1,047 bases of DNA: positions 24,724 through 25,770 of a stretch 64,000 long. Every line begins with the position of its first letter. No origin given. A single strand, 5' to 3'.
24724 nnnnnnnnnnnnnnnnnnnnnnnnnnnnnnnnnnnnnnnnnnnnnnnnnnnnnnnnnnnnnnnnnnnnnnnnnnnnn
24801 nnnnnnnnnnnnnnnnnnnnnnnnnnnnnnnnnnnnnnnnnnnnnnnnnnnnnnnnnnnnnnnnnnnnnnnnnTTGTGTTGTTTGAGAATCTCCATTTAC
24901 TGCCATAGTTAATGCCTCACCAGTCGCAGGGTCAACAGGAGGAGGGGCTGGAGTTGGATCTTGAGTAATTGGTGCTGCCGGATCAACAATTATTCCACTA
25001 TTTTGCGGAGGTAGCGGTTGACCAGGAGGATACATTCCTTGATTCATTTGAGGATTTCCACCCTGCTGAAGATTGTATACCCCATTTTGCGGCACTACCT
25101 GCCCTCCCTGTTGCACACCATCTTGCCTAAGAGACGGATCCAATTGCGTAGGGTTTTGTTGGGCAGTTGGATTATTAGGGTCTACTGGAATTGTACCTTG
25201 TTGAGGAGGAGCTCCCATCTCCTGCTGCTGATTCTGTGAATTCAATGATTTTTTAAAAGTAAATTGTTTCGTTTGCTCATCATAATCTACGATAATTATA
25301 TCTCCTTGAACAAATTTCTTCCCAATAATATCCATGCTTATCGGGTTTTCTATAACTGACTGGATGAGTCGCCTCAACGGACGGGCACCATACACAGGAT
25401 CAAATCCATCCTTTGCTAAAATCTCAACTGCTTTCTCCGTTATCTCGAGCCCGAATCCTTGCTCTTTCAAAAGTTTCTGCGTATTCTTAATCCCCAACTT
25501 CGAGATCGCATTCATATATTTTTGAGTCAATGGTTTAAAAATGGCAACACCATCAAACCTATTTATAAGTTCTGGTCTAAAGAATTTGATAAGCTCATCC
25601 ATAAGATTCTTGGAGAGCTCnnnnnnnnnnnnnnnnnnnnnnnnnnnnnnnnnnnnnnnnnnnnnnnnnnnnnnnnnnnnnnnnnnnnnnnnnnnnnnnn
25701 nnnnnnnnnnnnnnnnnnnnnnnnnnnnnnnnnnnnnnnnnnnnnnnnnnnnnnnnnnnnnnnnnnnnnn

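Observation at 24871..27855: Second Clp-type unfoldase with prion-like Gln/Asn/Pro-rich N- and C-terminal extensions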

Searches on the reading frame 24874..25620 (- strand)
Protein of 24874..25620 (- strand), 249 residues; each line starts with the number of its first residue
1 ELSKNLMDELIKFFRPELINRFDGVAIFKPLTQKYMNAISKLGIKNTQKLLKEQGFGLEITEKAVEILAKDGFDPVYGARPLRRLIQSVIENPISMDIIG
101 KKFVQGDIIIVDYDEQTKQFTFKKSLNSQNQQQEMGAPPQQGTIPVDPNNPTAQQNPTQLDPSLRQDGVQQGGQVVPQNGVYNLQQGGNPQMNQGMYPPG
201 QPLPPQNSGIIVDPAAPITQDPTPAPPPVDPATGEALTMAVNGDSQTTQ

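Call 61: predict_structure(alignment_id=A2)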
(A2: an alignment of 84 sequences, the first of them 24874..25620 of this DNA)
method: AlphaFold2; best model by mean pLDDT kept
length: 249 residues; sequences in the alignment: 84
mean_pLDDT: 73.3   pTM: 0.52
mean pLDDT of the five models: 73.3, 72.4, 72.2, 71.7, 70.9
residues with pLDDT >= 90: 98; 70-90: 47; 50-70: 29; < 50: 75
segments of 3 or more residues with pLDDT < 50: 145-147, 149-211
pLDDT, mean of each block of 10 residues (from residue 1): 84 87 83 96 97 97 98 96 98 98 97 98 87 54 49 42 37 40 36 42 46 60 79 78 51
secondary structure, 60 per line:
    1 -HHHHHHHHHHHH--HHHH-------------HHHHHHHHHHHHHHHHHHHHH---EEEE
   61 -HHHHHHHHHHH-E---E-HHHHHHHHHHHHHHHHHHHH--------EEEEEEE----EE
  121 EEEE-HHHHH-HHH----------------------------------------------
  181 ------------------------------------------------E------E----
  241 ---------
elements in order: H2-13 H16-19 H33-53 E57-60 H62-72 H80-99 E108-114 E119-124 H126-130
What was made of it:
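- Tried and rejected: A truncated D2-small+tail model keeps the peptide ordered (call 61), but this cannot separate docking from an autonomous hairpin.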
